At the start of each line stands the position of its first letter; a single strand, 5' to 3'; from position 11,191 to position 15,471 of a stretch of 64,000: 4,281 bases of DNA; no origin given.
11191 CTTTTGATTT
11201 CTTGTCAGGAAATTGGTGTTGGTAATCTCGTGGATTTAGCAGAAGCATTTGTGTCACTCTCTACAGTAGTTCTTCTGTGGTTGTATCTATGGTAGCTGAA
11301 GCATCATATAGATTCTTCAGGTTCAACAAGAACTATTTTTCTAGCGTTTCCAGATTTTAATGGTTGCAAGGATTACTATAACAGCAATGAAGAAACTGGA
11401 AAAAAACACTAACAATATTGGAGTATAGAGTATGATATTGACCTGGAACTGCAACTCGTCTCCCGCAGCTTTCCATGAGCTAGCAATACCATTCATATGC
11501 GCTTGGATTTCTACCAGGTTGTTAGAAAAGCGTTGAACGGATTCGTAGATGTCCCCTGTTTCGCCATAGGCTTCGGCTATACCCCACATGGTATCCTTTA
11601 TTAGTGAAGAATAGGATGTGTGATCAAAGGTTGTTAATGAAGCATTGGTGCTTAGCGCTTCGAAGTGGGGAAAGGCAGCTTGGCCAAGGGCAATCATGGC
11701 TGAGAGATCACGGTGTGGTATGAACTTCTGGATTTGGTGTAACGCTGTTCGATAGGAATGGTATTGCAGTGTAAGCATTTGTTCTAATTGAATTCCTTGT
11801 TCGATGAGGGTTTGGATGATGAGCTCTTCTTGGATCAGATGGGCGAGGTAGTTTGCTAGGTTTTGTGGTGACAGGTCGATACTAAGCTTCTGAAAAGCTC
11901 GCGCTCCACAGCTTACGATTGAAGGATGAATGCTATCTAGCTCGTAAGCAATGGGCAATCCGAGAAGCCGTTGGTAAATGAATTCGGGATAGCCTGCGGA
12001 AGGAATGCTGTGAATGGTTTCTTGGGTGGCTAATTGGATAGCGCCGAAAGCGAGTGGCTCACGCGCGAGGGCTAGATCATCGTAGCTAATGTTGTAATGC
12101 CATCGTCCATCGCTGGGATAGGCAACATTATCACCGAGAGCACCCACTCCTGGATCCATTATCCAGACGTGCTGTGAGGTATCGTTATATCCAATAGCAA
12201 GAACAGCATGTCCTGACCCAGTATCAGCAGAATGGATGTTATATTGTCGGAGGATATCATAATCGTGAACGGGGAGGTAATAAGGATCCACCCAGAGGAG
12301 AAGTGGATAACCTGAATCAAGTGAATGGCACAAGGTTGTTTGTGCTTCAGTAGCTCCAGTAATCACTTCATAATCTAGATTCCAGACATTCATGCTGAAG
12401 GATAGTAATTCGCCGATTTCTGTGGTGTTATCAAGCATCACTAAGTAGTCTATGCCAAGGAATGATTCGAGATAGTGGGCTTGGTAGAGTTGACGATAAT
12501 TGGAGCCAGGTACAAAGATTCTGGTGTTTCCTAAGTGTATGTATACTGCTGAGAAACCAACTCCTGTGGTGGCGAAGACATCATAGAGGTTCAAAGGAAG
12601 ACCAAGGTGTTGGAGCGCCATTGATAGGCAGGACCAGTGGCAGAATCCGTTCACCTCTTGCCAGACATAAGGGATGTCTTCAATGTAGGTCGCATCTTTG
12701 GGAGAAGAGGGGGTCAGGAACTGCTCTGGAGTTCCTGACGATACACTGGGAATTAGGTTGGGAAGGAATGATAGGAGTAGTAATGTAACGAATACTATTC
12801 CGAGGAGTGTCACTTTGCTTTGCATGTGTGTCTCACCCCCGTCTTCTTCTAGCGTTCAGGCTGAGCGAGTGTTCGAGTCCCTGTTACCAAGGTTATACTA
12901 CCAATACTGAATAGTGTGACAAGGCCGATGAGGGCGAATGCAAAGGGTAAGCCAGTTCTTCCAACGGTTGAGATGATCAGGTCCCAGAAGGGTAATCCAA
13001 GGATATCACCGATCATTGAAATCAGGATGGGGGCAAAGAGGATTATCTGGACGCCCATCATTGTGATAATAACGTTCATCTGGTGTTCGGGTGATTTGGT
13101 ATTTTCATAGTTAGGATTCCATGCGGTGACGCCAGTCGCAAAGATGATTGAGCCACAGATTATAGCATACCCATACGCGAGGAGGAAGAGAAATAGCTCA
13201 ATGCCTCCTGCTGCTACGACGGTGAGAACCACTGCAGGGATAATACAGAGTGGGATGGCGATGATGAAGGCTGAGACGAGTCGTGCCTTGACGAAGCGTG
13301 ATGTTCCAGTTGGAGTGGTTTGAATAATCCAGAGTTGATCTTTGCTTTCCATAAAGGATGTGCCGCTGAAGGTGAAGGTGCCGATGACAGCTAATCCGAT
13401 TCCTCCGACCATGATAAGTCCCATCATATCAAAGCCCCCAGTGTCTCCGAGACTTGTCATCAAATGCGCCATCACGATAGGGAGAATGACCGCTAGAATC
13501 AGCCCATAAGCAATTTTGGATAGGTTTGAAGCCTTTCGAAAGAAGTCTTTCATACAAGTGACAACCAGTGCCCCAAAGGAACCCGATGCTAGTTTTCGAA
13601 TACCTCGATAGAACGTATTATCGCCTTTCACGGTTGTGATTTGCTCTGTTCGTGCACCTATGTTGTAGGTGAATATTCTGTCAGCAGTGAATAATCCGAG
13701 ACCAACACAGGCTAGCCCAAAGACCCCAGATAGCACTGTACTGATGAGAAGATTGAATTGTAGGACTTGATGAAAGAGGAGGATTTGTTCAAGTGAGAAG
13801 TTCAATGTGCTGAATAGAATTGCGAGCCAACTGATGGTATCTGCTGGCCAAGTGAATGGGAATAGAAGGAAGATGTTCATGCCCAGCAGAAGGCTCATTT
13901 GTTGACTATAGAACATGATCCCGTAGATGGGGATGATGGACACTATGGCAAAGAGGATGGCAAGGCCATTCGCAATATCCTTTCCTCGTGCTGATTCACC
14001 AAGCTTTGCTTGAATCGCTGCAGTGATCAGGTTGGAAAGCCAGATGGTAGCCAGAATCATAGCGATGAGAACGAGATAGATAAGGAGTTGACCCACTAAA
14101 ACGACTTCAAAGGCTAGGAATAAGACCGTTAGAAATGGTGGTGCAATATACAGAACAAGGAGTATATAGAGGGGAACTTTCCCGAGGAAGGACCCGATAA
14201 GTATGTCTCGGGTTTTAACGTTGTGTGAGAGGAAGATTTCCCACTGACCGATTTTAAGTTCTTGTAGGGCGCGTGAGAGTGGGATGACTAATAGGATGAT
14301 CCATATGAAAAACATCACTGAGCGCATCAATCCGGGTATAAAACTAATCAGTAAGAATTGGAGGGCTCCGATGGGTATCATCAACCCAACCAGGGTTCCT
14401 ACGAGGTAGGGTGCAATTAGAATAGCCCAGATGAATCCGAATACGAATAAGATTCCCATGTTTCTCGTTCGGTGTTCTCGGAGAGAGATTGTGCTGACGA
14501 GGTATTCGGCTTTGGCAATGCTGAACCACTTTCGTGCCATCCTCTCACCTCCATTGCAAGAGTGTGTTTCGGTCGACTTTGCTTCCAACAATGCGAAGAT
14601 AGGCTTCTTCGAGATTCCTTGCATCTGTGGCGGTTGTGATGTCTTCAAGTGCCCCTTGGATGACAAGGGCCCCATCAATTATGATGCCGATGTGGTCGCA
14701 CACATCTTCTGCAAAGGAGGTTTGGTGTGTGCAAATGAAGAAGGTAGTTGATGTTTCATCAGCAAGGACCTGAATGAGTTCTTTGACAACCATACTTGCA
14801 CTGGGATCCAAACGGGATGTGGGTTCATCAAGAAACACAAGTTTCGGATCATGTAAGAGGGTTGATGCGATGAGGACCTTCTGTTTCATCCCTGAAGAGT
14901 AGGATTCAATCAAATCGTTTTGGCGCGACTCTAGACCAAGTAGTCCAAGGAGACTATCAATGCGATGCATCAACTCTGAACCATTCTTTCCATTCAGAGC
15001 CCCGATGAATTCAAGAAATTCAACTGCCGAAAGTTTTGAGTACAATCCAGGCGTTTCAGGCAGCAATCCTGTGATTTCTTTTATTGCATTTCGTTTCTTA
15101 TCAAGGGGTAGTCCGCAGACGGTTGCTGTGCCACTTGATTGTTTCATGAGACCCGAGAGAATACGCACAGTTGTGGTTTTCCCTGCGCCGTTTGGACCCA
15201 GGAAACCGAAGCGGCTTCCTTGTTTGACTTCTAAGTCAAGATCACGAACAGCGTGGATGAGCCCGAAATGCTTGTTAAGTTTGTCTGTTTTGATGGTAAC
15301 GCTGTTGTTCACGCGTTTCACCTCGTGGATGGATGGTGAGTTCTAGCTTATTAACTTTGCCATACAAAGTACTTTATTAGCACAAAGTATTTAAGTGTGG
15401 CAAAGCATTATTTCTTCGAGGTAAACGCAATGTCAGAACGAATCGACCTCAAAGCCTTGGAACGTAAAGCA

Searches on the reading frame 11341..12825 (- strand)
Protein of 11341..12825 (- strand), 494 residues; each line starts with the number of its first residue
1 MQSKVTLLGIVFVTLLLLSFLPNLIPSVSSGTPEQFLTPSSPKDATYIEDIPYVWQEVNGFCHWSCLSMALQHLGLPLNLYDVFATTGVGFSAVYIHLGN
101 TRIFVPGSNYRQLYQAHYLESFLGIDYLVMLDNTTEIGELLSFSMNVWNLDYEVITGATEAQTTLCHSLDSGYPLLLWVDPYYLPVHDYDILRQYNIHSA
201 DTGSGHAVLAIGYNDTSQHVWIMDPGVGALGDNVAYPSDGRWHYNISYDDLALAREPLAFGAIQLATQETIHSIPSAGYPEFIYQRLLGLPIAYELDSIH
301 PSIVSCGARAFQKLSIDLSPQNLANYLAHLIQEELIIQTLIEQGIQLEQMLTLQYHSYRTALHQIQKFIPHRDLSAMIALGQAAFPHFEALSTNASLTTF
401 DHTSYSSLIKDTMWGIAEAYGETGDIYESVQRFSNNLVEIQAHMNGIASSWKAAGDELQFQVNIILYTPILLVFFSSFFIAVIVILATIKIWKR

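Call 35: search_protein_families(library=pfam, proteins=[window:11341-12825:-], max_evalue=0.001)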
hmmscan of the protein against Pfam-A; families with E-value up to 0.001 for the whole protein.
window:11341-12825:- (494 aa): 2 families
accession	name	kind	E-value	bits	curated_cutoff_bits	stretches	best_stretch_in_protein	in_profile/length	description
PF13529.12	Peptidase_C39_2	-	2.9e-09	38.1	24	1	157-225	84-142/143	Peptidase_C39 like family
PF14399.12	BtrH_N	-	2.1e-07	31.7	29.7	1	99-225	19-134/134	Butirosin biosynthesis protein H, N-terminal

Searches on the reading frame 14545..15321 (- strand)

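Call 48: search_protein_families(library=pfam, proteins=[window:14545-15321:-], max_evalue=0.01)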
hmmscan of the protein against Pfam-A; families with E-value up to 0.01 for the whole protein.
window:14545-15321:- (258 aa): 6 families
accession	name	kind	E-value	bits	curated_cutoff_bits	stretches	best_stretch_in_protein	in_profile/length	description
PF00005.33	ABC_tran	-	2.9e-25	89.9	25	1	26-169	2-137/137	ABC transporter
PF13304.12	AAA_21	-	1.4e-12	48.8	27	1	124-202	221-301/304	AAA domain, putative AbiEii toxin, Type IV TA system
PF13166.12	AAA_13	-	1.6e-05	24.3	36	1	158-207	526-577/713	AAA domain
PF13175.12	AAA_15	-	0.00075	19.7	32.1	0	157-202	317-372/374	AAA ATPase domain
PF00004.35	AAA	-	0.003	18.4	21.2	0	40-198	3-107/131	ATPase family associated with various cellular activities (AAA)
PF02463.25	SMC_N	-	0.0036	17.2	40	0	156-214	156-212/220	RecF/RecN/SMC N terminal domain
